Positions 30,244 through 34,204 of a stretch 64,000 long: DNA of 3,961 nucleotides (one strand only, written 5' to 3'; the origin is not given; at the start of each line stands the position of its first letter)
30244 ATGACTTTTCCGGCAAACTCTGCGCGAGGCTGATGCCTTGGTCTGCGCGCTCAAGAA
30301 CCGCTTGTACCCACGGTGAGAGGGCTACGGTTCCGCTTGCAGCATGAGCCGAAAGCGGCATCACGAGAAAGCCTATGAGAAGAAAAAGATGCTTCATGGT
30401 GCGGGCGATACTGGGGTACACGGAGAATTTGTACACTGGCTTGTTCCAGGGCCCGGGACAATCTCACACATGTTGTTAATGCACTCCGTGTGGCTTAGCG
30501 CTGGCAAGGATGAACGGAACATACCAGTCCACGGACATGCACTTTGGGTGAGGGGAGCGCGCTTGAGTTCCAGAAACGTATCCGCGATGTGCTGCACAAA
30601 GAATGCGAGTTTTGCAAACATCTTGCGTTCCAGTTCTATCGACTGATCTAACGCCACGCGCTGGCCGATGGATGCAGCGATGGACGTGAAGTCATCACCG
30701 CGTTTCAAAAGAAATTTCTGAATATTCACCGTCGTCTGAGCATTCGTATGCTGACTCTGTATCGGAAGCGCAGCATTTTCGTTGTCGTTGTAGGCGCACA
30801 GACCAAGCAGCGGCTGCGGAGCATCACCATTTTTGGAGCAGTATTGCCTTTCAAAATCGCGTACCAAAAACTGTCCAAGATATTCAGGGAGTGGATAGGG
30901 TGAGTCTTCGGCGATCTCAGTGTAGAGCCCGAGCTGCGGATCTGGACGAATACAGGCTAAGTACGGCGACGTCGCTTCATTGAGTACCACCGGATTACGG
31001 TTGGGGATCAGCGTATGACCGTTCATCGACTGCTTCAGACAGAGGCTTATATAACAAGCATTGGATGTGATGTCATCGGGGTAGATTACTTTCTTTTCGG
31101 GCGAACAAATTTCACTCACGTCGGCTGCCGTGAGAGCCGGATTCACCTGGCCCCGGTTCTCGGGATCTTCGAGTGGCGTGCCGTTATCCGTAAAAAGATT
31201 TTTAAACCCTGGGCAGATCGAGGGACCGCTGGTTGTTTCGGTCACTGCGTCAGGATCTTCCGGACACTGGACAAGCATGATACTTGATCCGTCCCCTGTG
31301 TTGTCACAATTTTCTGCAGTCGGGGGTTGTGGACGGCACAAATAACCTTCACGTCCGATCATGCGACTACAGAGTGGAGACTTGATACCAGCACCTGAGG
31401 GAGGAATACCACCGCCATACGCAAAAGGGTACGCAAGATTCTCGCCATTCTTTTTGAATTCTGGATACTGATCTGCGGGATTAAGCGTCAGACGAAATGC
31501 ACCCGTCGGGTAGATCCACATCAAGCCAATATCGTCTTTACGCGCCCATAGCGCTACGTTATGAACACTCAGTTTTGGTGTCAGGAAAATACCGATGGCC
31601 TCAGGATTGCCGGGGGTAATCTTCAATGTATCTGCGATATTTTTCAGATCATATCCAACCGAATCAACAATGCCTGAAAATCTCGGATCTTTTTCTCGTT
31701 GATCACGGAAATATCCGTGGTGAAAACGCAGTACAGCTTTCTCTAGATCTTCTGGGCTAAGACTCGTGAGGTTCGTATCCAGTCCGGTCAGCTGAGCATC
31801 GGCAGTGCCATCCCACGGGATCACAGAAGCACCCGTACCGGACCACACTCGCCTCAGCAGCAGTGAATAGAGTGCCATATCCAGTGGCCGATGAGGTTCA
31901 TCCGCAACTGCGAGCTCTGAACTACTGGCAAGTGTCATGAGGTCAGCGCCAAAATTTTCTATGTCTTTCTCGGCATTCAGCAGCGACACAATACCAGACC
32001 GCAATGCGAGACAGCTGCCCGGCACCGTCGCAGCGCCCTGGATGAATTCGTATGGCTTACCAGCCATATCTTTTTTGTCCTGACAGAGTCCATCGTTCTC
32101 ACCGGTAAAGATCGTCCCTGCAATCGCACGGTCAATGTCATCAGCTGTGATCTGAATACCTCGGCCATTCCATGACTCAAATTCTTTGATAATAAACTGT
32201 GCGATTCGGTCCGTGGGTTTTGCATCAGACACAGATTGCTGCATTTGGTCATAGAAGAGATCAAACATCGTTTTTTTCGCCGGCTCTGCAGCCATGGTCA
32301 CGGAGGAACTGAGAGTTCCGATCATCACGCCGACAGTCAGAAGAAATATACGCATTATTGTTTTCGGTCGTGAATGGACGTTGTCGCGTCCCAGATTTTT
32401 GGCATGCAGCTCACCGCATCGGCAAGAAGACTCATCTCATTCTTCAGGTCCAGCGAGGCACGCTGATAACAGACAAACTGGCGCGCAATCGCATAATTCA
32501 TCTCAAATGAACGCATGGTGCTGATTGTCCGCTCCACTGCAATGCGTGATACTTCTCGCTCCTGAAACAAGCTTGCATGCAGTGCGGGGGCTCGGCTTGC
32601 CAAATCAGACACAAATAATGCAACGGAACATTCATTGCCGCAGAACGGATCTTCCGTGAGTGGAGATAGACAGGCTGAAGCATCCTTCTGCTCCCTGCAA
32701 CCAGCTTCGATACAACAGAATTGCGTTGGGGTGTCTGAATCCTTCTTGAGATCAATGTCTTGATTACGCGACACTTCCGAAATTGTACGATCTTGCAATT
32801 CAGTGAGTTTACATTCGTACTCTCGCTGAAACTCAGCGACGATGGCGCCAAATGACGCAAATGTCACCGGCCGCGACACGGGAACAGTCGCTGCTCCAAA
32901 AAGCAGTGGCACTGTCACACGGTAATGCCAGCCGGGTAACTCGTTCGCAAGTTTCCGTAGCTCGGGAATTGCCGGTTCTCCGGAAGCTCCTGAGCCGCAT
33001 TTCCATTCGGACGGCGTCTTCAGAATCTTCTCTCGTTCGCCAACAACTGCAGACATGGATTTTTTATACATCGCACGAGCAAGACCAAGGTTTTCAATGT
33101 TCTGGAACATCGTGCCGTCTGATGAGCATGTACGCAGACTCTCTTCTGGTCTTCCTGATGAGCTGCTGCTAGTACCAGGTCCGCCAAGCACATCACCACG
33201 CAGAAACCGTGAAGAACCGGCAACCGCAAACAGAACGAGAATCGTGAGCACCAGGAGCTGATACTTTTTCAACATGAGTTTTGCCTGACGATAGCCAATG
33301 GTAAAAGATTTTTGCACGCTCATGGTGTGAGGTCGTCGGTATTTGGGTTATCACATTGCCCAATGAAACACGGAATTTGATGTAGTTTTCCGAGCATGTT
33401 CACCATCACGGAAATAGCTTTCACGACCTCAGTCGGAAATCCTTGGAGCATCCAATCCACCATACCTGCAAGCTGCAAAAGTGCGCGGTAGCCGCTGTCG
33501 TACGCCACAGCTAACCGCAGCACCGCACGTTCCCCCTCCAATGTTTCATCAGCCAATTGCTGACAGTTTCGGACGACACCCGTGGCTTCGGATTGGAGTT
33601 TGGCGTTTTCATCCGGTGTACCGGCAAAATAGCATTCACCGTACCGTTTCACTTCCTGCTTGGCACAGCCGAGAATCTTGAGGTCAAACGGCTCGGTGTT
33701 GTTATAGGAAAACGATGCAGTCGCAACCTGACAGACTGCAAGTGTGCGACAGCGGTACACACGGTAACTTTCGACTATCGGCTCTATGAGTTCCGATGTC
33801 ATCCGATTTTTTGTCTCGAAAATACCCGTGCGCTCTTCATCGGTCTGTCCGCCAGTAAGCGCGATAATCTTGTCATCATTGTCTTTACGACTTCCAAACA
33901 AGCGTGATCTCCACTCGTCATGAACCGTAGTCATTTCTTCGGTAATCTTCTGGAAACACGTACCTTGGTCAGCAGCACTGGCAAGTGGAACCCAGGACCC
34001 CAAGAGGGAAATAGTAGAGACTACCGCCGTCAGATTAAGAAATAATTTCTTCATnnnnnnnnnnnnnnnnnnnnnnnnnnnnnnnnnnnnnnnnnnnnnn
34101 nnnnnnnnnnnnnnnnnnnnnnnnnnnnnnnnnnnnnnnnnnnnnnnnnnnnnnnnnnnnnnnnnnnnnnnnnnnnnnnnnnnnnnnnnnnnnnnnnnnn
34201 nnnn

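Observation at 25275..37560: Six-gene, translationally coupled operon of large secreted cysteine-rich proteins with no recognisable family (12.3 kb)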

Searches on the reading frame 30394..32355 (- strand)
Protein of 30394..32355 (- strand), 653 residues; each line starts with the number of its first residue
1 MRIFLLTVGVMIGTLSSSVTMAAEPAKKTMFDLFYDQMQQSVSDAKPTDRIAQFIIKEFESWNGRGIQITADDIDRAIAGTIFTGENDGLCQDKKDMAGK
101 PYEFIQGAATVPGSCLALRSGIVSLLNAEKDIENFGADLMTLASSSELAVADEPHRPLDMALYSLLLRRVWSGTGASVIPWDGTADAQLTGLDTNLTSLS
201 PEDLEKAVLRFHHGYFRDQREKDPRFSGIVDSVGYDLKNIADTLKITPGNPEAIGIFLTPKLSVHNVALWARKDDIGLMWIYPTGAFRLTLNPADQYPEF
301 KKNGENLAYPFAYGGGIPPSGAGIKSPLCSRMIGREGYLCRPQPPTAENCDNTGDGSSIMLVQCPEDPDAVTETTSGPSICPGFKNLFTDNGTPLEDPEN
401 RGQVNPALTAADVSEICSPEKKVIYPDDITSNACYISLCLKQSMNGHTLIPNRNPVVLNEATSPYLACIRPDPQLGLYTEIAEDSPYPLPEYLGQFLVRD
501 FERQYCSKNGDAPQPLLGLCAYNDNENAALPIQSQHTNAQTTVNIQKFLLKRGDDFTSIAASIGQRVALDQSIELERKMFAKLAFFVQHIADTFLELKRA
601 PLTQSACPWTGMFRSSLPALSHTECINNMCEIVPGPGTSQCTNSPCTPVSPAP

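Call 4: search_protein_families(library=pfam, proteins=[window:30394-32355:-], max_evalue=1)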
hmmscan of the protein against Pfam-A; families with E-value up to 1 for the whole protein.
window:30394-32355:- (653 aa): 0 families

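Call 5: search_protein_families(library=ncbifam, proteins=[window:30394-32355:-], max_evalue=1)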
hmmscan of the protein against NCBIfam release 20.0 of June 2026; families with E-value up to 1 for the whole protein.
window:30394-32355:- (653 aa): 1 family
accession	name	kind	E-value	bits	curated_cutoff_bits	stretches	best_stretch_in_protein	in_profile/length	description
NF050110.1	TransRegBldD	equivalog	0.15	11.8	250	1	18-78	74-132/162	transcriptional regulator BldD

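Call 25: search_solved_structures(query=A5, max_evalue=1)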
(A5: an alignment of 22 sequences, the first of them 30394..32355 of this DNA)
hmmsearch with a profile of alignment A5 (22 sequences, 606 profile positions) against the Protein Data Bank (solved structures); distinct sequences matched with E-value up to 1: 2.
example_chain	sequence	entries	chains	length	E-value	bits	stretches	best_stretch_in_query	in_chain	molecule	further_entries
9e5c_6p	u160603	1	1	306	0.29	12.4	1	9-121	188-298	Dynein arm light chain, axonemal, putative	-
4j42_A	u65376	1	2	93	0.37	12.1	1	174-239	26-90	secreted protein EsxB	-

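Call 29: find_homologous_proteins(query=window:30394-32355:-)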
Query window:30394-32355:- (653 aa): 67 proteins with E <= 0.001 among 8000 candidates.
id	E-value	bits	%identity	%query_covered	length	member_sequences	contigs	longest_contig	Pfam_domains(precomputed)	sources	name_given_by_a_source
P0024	0.0e+0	1521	100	100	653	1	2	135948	-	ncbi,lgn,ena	-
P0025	0.0e+0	1159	80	95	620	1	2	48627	-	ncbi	-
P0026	0.0e+0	1021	71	95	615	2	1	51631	-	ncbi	-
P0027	0.0e+0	1017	70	95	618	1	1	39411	-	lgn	-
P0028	5.0e-294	995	70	93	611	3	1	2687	-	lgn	-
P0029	5.6e-289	978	68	94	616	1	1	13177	-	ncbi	-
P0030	3.1e-288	976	69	95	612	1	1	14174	-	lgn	-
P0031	1.1e-284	964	69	95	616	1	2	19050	-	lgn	-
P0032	2.3e-284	963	67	95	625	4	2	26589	-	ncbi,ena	-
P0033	2.9e-284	963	69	94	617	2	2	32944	-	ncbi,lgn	-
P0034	1.2e-281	954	66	95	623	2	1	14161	-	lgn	-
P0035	1.1e-275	935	66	95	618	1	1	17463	-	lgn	-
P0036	3.4e-265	900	64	94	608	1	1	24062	-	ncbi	-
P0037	2.2e-256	871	63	95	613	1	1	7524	-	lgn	-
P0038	3.9e-236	804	57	94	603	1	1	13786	-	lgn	-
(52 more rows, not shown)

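Call 44: find_homologous_proteins(query=A6, max_evalue=0.01)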
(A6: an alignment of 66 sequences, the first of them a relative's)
Query A6 (66 sequences) (653 aa, profile of the alignment): 69 proteins with E <= 0.01 among 8000 candidates.
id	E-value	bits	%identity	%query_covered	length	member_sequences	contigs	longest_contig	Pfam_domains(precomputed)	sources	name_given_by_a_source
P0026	2.6e-287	972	71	95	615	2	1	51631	-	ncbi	-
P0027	1.5e-286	970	70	95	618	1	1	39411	-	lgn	-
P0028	1.1e-285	967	70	93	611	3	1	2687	-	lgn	-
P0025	1.1e-284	964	80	95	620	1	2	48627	-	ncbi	-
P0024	2.5e-283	959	100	100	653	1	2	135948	-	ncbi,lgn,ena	-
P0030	2.8e-283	959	69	95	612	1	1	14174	-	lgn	-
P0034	4.3e-282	955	66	95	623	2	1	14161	-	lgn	-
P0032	8.4e-280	947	67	95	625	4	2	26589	-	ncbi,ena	-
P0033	3.7e-279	945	69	94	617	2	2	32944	-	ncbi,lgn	-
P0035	3.7e-277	939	66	95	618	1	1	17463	-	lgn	-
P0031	9.0e-276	934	69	95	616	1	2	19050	-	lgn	-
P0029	1.4e-275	933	68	94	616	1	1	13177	-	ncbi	-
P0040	1.3e-273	927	57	91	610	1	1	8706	-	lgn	-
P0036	1.2e-271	920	64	94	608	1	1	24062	-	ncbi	-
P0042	1.1e-269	914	54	95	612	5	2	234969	-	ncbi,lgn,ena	-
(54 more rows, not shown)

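Call 47: search_protein_families(library=phrogs, proteins=[window:30394-32355:-], max_evalue=0.1)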
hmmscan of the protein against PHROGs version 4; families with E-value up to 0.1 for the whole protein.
window:30394-32355:- (653 aa): 0 families

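Call 48: search_protein_families(library=padloc, proteins=[window:30394-32355:-], max_evalue=0.1)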
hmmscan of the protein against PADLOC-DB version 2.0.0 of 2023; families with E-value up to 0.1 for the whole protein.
window:30394-32355:- (653 aa): 0 families

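Call 50: predict_structure(alignment_id=A6)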
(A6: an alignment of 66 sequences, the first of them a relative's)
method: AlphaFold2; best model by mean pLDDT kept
length: 653 residues; sequences in the alignment: 66
mean_pLDDT: 70.9   pTM: 0.59
mean pLDDT of the five models: 70.9, 70.0, 66.5, 65.3, 64.1
residues with pLDDT >= 90: 124; 70-90: 257; 50-70: 150; < 50: 122
segments of 3 or more residues with pLDDT < 50: 20-26, 147-152, 351-363, 368-378, 446-484, 615-653
pLDDT, mean of each block of 10 residues (from residue 1): 76 62 52 70 74 93 91 93 90 93 87 91 91 81 57 50 62 63 94 96 91 91 90 96 88 80 90 89 75 75 84 85 72 58 53 44 47 47 80 86 86 77 79 75 51 32 34 42 52 68 73 65 60 69 71 70 72 73 78 80 58 50 37 40 38 40
secondary structure, 60 per line:
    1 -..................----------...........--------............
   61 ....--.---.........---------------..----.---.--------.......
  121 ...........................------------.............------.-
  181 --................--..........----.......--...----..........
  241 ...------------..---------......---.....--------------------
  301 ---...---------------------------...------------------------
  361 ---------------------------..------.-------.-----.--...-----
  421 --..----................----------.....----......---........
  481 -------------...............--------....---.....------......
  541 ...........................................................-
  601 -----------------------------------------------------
elements in order: H2-19 H30-40 H49-64 H71-79 H115-147 H160-172 H183-198 H201-210 H215-221 H231-243 E267-272 E276-280 H429-444 H455-459 H464-469 H473-480 H494-508 H517-520 H524-528 H535-599

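Call 53: fold_search(model_id=the predicted structure, library=pdb)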
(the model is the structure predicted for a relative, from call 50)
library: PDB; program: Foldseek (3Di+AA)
matches with E <= 10: 6; with E <= 0.001: 0
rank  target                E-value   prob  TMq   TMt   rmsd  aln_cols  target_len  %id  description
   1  4rxd_A                2.7e+00  0.02  0.06  0.09  25.2       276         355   12  T. Brucei Farnesyl Diphosphate Synthase Complexed with Risedronate (released 2015-04-15)
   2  4px1_A                3.7e+00  0.02  0.06  0.12  13.8       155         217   14  CRYSTAL STRUCTURE OF Maleylacetoacetate isomerase from Methylobacteriu extorquens AM1 WITH BOUND MALONATE (TARGET EFI- (released 2014-04-09)
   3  4pxo_A                7.4e+00  0.01  0.06  0.12  13.8       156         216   13  Crystal structure of Maleylacetoacetate isomerase from Methylobacteriu extorquens AM1 WITH BOUND MALONATE AND GSH (TAR (released 2014-04-09)
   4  3mg2_A                9.1e+00  0.02  0.07  0.11  11.4       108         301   13  Crystal structure of the orange carotenoid protein Y44S mutant from cyanobacteria synechocystis sp. PCC 6803 (released 2010-04-14)
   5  2hsq_A                9.1e+00  0.01  0.07  0.15  26.1       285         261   13  Human vinculin (head domain, Vh1, residues 1-258) in complex with Shigella's IpaA vinculin binding site 2 (residues 56 (released 2006-11-21)
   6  2fel_B                9.6e+00  0.01  0.07  0.10  20.0       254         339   12  3-carboxy-cis,cis-muconate lactonizing enzyme from Agrobacterium radiobacter S2 (released 2006-10-31)

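Call 104: search_dna_similar(query=window:30394-32355:-, collection=plasmids, mode=protein, max_evalue=0.001, max_rows=5)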
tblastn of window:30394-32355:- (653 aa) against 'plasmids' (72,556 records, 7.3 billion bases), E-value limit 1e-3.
No match.

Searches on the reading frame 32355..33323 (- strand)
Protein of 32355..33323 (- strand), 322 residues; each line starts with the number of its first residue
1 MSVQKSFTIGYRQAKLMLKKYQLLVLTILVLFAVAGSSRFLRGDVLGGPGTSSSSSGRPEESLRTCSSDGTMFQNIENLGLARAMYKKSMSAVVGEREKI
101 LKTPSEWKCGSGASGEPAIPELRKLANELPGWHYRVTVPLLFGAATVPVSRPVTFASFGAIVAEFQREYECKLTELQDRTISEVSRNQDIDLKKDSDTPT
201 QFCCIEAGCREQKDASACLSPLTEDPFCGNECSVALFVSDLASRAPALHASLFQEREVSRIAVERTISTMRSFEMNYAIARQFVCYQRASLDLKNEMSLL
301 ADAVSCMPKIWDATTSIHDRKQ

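Call 4: search_protein_families(library=pfam, proteins=[window:32355-33323:-], max_evalue=1)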
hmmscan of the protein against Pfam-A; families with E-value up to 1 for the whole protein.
window:32355-33323:- (322 aa): 0 families

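Call 5: search_protein_families(library=ncbifam, proteins=[window:32355-33323:-], max_evalue=1)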
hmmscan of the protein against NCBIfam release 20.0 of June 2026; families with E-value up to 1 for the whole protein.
window:32355-33323:- (322 aa): 0 families

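Call 47: search_protein_families(library=phrogs, proteins=[window:32355-33323:-], max_evalue=0.1)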
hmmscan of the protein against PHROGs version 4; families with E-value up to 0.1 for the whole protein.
window:32355-33323:- (322 aa): 0 families

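Call 48: search_protein_families(library=padloc, proteins=[window:32355-33323:-], max_evalue=0.1)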
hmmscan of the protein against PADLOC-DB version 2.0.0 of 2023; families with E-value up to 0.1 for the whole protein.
window:32355-33323:- (322 aa): 0 families

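Call 85: search_solved_structures(query=A3, max_evalue=5)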
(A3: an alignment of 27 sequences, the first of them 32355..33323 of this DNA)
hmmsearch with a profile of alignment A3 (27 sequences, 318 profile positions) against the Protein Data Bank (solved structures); distinct sequences matched with E-value up to 5: 3.
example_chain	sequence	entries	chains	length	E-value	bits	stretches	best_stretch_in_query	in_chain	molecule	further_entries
8cgn_B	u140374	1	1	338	0.025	17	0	111-162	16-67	60S ribosomal protein L17-A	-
8hnn_N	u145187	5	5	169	1.3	11.3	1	19-76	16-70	Nb6 | Nb6 nanobody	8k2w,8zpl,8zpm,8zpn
9lfa_C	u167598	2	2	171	1.3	11.3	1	19-76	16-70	Nanobody 6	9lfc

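Call 100: search_protein_families(library=pfam, alignment_id=A3, max_evalue=1)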
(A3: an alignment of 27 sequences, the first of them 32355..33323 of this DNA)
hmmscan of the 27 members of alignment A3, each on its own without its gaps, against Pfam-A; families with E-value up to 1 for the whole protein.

A. member 1, window:32355-33323:- (322 aa): 0 families

B. families by the number of members that match (of 27 scanned): 9 families
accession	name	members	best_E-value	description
PF05136.18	Phage_portal_2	2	0.0035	Phage portal protein, lambda family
PF18184.6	SLATT_3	1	0.014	SMODS and SLOG-associating 2TM effector domain 3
PF13129.11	DUF3953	1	0.051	Protein of unknown function (DUF3953)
PF15799.10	CCD48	1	0.058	Coiled-coil domain-containing protein 48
PF11693.13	DUF2990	1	0.061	Protein of unknown function (DUF2990)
PF23921.1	DUF7260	1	0.072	Domain of unknown function (DUF7260)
PF23630.1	Death_TNFRSF11B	1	0.073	Tumor Necrosis Factor Receptor Superfamily Member 11B death domain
PF10295.14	DUF2406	1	0.12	Uncharacterised protein (DUF2406)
PF13374.12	TPR_10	1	0.2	Tetratricopeptide repeat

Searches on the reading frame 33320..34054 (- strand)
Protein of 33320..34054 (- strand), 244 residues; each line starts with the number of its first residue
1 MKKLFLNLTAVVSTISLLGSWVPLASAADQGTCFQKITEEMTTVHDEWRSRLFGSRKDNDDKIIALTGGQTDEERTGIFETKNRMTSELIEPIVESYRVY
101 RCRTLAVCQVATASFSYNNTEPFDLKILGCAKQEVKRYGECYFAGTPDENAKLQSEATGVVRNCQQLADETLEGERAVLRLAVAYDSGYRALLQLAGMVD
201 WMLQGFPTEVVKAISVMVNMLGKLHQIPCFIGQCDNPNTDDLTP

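Call 4: search_protein_families(library=pfam, proteins=[window:33320-34054:-], max_evalue=1)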
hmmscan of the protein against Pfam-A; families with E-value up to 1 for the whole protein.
window:33320-34054:- (244 aa): 0 families

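Call 5: search_protein_families(library=ncbifam, proteins=[window:33320-34054:-], max_evalue=1)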
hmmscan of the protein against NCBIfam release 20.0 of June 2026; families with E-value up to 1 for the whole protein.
window:33320-34054:- (244 aa): 0 families

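Call 47: search_protein_families(library=phrogs, proteins=[window:33320-34054:-], max_evalue=0.1)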
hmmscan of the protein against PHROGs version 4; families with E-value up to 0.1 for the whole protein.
window:33320-34054:- (244 aa): 0 families

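Call 48: search_protein_families(library=padloc, proteins=[window:33320-34054:-], max_evalue=0.1)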
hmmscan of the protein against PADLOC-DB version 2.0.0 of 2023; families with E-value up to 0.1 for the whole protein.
window:33320-34054:- (244 aa): 0 families

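Call 84: search_solved_structures(query=A2, max_evalue=5)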
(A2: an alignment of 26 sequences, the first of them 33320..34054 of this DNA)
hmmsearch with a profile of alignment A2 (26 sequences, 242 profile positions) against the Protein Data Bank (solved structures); distinct sequences matched with E-value up to 5: 4.
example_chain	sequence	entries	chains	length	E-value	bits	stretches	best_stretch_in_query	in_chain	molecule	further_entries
1sfc_C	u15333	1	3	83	0.69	12.4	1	148-193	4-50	PROTEIN (SNAP-25B)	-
9ojr_H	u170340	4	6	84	0.79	12.2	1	147-192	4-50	Synaptosomal-associated protein 25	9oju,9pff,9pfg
1h4x_A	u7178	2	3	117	1.7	11.1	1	188-217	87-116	ANTI-SIGMA F FACTOR ANTAGONIST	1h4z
1h4y_A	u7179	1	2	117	2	10.9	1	188-217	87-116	ANTI-SIGMA F FACTOR ANTAGONIST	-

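Call 101: search_protein_families(library=pfam, alignment_id=A2, max_evalue=1)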
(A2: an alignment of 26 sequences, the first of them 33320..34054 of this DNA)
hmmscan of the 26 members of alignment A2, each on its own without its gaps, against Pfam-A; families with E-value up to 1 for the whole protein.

A. member 1, window:33320-34054:- (244 aa): 0 families

B. families by the number of members that match (of 26 scanned): 10 families
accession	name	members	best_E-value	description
PF19344.4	TetR_C_32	1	0.0082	Tetracyclin repressor-like, C-terminal domain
PF12079.13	DUF3558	1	0.025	Protein of unknown function (DUF3558)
PF07875.18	Coat_F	1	0.085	Coat F domain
PF10500.14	SR-25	1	0.11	Nuclear RNA-splicing-associated protein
PF12068.14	PH_RBD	1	0.13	Rab-binding domain (RBD)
PF06168.16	DUF981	1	0.14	Protein of unknown function (DUF981)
PF00478.31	IMPDH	1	0.16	IMP dehydrogenase / GMP reductase domain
PF12477.13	TraW_N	1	0.17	Sex factor F TraW protein N terminal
PF20310.4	HTH_Tnp_2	1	0.17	Transposon related HTH domain protein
PF00666.23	Cathelicidins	1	0.21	Cathelicidin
